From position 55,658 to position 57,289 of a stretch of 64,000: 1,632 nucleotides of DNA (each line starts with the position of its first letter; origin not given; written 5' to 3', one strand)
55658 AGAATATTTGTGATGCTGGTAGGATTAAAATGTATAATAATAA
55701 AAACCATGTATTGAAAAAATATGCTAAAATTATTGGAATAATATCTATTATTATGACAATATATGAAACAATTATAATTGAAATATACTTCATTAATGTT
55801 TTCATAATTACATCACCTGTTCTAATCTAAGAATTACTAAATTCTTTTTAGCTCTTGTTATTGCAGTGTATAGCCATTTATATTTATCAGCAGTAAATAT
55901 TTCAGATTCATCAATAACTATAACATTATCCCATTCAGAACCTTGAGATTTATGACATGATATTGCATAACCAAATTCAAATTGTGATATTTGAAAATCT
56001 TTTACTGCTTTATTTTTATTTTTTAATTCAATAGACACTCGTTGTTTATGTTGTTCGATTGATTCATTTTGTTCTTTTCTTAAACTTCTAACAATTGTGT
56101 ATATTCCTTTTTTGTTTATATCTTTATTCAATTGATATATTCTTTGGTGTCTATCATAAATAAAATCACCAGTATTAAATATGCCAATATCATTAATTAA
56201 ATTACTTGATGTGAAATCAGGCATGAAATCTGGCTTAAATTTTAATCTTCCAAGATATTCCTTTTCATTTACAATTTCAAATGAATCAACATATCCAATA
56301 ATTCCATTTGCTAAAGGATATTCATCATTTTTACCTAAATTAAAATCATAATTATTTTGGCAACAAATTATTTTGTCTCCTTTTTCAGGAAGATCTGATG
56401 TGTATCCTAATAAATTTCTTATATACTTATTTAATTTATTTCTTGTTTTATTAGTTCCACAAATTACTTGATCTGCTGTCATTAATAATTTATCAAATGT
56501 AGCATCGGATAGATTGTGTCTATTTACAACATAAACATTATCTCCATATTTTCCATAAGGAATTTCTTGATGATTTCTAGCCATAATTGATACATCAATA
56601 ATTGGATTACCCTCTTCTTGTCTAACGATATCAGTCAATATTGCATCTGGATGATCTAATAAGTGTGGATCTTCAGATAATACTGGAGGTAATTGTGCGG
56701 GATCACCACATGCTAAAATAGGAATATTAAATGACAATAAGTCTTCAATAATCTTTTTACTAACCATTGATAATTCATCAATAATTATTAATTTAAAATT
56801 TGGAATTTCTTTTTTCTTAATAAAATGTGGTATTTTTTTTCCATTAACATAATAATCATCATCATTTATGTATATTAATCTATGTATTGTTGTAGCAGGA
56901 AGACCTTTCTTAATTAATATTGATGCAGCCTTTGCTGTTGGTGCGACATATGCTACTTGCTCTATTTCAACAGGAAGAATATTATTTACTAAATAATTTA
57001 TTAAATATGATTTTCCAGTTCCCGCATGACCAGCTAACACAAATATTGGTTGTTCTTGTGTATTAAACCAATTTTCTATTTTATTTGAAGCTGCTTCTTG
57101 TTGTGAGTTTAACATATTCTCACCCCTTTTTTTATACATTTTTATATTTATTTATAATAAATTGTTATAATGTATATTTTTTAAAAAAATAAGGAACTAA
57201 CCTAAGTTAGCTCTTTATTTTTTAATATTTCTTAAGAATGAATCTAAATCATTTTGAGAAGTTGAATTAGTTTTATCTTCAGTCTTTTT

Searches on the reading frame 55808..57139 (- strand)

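Call 8: search_protein_families(library=phrogs, proteins=[window:55808-57139:-], max_evalue=0.00001)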
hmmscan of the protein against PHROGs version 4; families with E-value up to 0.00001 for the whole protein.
window:55808-57139:- (443 aa): 5 families
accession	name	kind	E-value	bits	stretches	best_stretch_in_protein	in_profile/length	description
phrog_325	-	DNA, RNA and nucleotide metabolism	7.3e-97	326.8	1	2-439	463-869/986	Dda-like helicase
phrog_4412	-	DNA, RNA and nucleotide metabolism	4.6e-44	151.9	2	2-206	323-521/743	exonuclease V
phrog_1967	-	DNA, RNA and nucleotide metabolism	1.4e-09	38.1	1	394-441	609-671/776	DNA helicase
phrog_170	-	other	4.7e-06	27.2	0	10-71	76-132/323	PhoH-like phosphate starvation-inducible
phrog_25471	-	unknown function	6.9e-06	27.2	0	33-131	24-137/162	-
